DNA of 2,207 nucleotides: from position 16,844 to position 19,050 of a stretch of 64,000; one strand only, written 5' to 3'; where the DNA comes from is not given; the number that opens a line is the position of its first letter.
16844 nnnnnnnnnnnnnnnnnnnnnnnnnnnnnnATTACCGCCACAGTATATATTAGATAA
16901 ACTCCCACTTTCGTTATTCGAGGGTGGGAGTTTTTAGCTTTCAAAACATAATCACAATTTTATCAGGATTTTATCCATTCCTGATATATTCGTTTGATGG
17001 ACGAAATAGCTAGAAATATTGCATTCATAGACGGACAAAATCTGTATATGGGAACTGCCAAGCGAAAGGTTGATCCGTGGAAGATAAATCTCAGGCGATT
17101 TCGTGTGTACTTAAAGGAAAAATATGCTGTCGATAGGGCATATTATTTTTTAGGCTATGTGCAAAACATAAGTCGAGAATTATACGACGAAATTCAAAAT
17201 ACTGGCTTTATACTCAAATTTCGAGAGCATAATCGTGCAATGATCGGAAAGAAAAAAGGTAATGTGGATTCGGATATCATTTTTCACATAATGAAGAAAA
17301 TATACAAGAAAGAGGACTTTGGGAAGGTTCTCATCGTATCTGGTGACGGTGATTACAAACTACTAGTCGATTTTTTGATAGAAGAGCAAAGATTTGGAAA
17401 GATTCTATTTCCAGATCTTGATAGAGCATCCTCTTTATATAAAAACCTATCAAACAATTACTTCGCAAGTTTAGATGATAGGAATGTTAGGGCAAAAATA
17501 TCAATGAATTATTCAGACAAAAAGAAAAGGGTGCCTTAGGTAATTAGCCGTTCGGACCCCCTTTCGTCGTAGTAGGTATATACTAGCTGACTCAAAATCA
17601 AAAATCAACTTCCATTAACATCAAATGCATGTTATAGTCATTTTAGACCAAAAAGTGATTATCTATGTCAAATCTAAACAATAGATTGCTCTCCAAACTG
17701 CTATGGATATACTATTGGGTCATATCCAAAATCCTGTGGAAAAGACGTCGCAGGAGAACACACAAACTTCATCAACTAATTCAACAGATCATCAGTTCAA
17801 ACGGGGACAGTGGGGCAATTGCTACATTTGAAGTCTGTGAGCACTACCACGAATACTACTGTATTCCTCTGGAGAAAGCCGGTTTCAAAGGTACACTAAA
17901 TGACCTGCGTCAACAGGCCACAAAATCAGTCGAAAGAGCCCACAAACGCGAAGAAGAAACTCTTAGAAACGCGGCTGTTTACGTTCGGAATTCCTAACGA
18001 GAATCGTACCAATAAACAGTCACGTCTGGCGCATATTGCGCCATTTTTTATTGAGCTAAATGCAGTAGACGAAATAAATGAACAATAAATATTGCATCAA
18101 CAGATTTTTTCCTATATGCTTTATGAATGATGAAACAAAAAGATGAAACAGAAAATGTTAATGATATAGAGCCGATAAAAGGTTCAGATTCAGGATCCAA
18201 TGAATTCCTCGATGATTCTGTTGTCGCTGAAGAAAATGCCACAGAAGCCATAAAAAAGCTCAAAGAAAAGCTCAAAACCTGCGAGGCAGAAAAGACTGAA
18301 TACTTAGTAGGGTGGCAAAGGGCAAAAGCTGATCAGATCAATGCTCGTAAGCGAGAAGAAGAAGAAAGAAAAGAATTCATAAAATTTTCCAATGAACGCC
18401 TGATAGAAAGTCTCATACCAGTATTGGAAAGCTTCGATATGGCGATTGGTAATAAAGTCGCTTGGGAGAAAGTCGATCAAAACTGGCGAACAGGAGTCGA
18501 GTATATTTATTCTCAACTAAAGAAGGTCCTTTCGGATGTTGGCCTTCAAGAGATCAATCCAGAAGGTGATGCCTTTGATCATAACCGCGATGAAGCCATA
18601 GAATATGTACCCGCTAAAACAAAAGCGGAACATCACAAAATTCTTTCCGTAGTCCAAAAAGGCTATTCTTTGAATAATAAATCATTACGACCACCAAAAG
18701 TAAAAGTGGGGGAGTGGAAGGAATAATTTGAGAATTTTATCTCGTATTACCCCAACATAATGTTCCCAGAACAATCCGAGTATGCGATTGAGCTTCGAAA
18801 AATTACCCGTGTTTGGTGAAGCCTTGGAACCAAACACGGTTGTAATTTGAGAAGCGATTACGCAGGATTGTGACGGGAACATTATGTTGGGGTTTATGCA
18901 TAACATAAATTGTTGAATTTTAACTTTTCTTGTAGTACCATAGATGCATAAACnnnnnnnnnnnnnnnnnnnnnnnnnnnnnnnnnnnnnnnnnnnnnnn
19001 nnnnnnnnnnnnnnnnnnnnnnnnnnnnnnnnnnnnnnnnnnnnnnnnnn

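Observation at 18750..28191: Two inverted copies of a 143-bp MITE-like element bracket a 9.2-kb dnaK-dnaJ-efflux segment and split grpE from dnaK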

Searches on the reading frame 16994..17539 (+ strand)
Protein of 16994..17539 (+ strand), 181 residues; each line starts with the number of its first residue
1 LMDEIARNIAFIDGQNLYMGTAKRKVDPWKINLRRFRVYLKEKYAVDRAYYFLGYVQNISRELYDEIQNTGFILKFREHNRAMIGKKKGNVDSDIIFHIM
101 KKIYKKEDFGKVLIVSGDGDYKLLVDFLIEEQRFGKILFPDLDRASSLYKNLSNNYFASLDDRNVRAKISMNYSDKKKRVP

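Call 11: search_protein_families(library=pfam, proteins=[window:16994-17539:+])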
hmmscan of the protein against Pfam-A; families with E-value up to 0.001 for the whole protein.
window:16994-17539:+ (181 aa): 1 family
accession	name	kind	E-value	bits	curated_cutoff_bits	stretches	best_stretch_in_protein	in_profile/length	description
PF01936.24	NYN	-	8e-13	49.6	24.2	1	11-131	5-116/145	NYN domain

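Call 70: search_protein_families(library=ncbifam, max_evalue=0.01, proteins=[window:16994-17539:+])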
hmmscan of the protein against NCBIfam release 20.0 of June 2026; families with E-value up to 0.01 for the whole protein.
window:16994-17539:+ (181 aa): 0 families

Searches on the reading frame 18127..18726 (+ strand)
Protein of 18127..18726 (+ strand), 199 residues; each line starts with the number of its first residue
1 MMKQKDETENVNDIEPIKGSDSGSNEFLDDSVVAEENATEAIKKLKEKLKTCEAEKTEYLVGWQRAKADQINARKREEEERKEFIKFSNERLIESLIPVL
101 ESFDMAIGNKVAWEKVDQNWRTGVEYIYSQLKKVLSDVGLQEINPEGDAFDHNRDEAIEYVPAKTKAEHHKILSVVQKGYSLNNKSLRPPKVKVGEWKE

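Call 11: search_protein_families(library=pfam, proteins=[window:18127-18726:+])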
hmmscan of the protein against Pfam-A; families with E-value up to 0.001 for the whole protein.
window:18127-18726:+ (199 aa): 1 family
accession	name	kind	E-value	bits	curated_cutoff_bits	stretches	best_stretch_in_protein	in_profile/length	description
PF01025.24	GrpE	-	6.6e-38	130.4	25.8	1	35-195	6-164/165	GrpE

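Call 13: find_encoding_contigs(protein=window:18127-18726:+, flank=10000, max_places=6)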
Protein window:18127-18726:+ (199 aa): 1 contig read that carries it; 1 place shown.
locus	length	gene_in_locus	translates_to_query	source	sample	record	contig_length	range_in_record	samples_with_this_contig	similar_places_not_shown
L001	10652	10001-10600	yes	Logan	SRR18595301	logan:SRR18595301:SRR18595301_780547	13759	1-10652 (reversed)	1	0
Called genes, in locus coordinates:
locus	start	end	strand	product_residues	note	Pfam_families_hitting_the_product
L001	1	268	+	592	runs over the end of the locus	PF08439:Peptidase_M3_N (weak), PF01432:Peptidase_M3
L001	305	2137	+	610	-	PF01411:tRNA-synt_2c, PF07973:tRNA_SAD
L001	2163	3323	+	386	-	-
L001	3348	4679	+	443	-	-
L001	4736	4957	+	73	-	PF01176:eIF-1a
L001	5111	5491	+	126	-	PF00416:Ribosomal_S13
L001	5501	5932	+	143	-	PF00411:Ribosomal_S11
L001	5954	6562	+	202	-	PF00163:Ribosomal_S4, PF01479:S4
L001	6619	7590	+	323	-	PF01193:RNA_pol_L, PF01000:RNA_pol_A_bac, PF03118:RNA_pol_A_CTD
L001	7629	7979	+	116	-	PF01196:Ribosomal_L17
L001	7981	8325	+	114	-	PF00572:Ribosomal_L13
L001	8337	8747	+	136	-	PF00380:Ribosomal_S9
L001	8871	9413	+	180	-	PF01936:NYN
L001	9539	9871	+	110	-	-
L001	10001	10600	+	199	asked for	PF01025:GrpE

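Call 18: find_related_loci(query=window:18127-18726:+, collection=genome_contigs, flank=10000)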
Query window:18127-18726:+ (199 aa) in genome_contigs; peptide patterns used: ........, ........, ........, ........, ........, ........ (x = any residue, [..] = any of these).
135 stretches matched a pattern; 54 encode a relative of the query (tblastn E <= 1e-3); 54 distinct loci.
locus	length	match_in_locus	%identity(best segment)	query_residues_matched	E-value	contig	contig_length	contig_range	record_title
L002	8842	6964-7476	74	28-198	3e-85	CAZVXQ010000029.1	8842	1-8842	MAG TPA_asm: uncultured Candidatus Saccharibacteria bacterium isolate SRP257259_co1_21 genome assembly, contig: NODE_124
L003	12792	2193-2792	66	1-198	4e-85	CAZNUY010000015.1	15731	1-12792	MAG TPA_asm: uncultured Candidatus Saccharibacteria bacterium isolate SRP133034_co1_83 genome assembly, contig: NODE_344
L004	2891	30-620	66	2-198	1e-85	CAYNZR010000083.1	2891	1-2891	MAG TPA_asm: uncultured Candidatus Saccharibacteria bacterium isolate SRP278252_co1_103 genome assembly, contig: NODE_75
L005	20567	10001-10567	65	4-198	6e-81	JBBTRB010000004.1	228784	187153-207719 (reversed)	MAG: Patescibacteria group bacterium isolate H41-bin050_1 H41_bin050_1_000000000004, whole genome shotgun sequence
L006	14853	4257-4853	66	1-198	2e-79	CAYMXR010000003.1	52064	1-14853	MAG TPA_asm: uncultured Candidatus Saccharibacteria bacterium isolate SRP285395_co1_44 genome assembly, contig: NODE_786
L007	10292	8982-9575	62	1-198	1e-76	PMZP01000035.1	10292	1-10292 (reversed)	MAG: Candidatus Taylorbacteria bacterium isolate fen_1323 73.20110800_E3D.67_contig_35243, whole genome shotgun sequence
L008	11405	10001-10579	61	7-198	1e-70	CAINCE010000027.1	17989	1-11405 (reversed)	uncultured bacterium isolate KR5_bin-306 genome assembly, contig: bin-306:27/77, whole genome shotgun sequence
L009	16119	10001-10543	67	18-198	2e-70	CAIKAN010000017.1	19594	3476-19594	uncultured bacterium isolate AM-2014_bin-3203 genome assembly, contig: bin-3203:17/99, whole genome shotgun sequence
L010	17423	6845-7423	62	1-198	7e-70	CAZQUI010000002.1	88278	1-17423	MAG TPA_asm: uncultured Candidatus Saccharibacteria bacterium isolate SRP342105_co1_472 genome assembly, contig: NODE_31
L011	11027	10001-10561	62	1-198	9e-69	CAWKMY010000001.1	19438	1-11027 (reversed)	MAG: uncultured bacterium isolate MFD01223.bin.2.47 genome assembly, contig: contig_106681, whole genome shotgun sequenc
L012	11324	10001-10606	55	1-198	3e-67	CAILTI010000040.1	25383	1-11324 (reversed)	uncultured bacterium isolate MJ-time_bin-2460 genome assembly, contig: bin-2460:40/60, whole genome shotgun sequence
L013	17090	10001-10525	59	24-198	5e-62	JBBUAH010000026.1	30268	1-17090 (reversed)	MAG: Patescibacteria group bacterium isolate H51-bin097_1 H51_bin097_1_000000000026, whole genome shotgun sequence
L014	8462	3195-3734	53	7-198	7e-61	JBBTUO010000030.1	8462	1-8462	MAG: Patescibacteria group bacterium isolate H41-bin128_1 H41_bin128_1_000000000030, whole genome shotgun sequence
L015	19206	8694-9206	53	29-195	2e-54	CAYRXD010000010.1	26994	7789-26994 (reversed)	MAG TPA_asm: uncultured Candidatus Saccharibacteria bacterium isolate binchicken_co125_168 genome assembly, contig: NODE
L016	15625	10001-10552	50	21-198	4e-52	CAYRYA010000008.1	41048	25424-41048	MAG TPA_asm: uncultured Candidatus Saccharibacteria bacterium isolate SRP286056_co1_77 genome assembly, contig: NODE_965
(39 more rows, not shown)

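Call 35: find_homologous_proteins(query=window:18127-18726:+, max_evalue=1e-40)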
Query window:18127-18726:+ (199 aa): 981 proteins with E <= 1e-40 among 1259 candidates; the best 120 are listed.
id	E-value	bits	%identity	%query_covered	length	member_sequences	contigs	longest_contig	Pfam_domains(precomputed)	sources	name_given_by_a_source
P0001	4.3e-124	430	100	100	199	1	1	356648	PF01025.25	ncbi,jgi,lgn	ncbi:MAG: nucleotide exchange factor GrpE [Candidatus Paceibacterota bacterium]|jgi:molecular chaper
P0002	3.9e-87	309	76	94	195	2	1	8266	PF01025.25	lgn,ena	-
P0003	5.6e-85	302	74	93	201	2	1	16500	PF01025.25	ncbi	-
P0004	1.1e-84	301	76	88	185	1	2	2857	PF01025.25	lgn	-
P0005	1.5e-84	301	79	87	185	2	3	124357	PF01025.25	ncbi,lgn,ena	-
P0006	2.2e-84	300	76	88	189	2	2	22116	PF01025.25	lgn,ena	-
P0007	2.3e-84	300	77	92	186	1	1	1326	PF01025.25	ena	-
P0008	2.6e-84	300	75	89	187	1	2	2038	PF01025.25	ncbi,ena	-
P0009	7.1e-84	298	78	87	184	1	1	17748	PF01025.25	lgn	-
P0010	1.6e-83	297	76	89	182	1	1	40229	PF01025.25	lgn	-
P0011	4.0e-83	296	78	87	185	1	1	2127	PF01025.25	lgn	-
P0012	5.1e-83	296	72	94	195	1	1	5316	PF01025.25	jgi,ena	-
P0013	5.5e-83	296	76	88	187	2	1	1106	PF01025.25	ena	-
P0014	9.1e-83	295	77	87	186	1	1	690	PF01025.25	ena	-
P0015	1.3e-82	294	75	88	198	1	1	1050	PF01025.25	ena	-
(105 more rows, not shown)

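Call 51: list_cluster_members(proteins=[P0001])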
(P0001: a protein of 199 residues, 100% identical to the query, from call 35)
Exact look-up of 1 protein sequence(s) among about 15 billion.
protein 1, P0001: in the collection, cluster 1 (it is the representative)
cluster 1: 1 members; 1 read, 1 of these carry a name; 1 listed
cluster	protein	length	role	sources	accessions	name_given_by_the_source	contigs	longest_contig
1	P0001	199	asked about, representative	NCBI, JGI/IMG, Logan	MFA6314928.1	MAG: nucleotide exchange factor GrpE [Candidatus Paceibacterota bacterium] | molecular chaperone GrpE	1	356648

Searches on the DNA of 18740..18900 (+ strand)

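Call 37: search_dna_similar(query=window:18740-18900:+, collection=plasmids, mode=distant, max_evalue=0.01)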
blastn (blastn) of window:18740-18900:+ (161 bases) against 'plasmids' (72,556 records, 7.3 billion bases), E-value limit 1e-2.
No match.

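Call 78: search_dna_similar(query=window:18740-18900:+, collection=phages, mode=distant, max_evalue=0.01)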
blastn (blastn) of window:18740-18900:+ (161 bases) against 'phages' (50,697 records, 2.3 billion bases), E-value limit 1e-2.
No match.

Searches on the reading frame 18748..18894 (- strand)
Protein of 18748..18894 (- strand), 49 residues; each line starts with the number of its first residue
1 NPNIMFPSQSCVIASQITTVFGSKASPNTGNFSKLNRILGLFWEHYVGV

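Call 24: find_homologous_proteins(query=window:18748-18894:-, max_evalue=0.01)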
Query seq(49 aa): no candidate shares three 5-residue words with the query. No homologue found.
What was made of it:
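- Tried and rejected: Search with the peptide from the only open frame, hoping that spurious gene calls on other copies would surface: no candidates (call 24).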
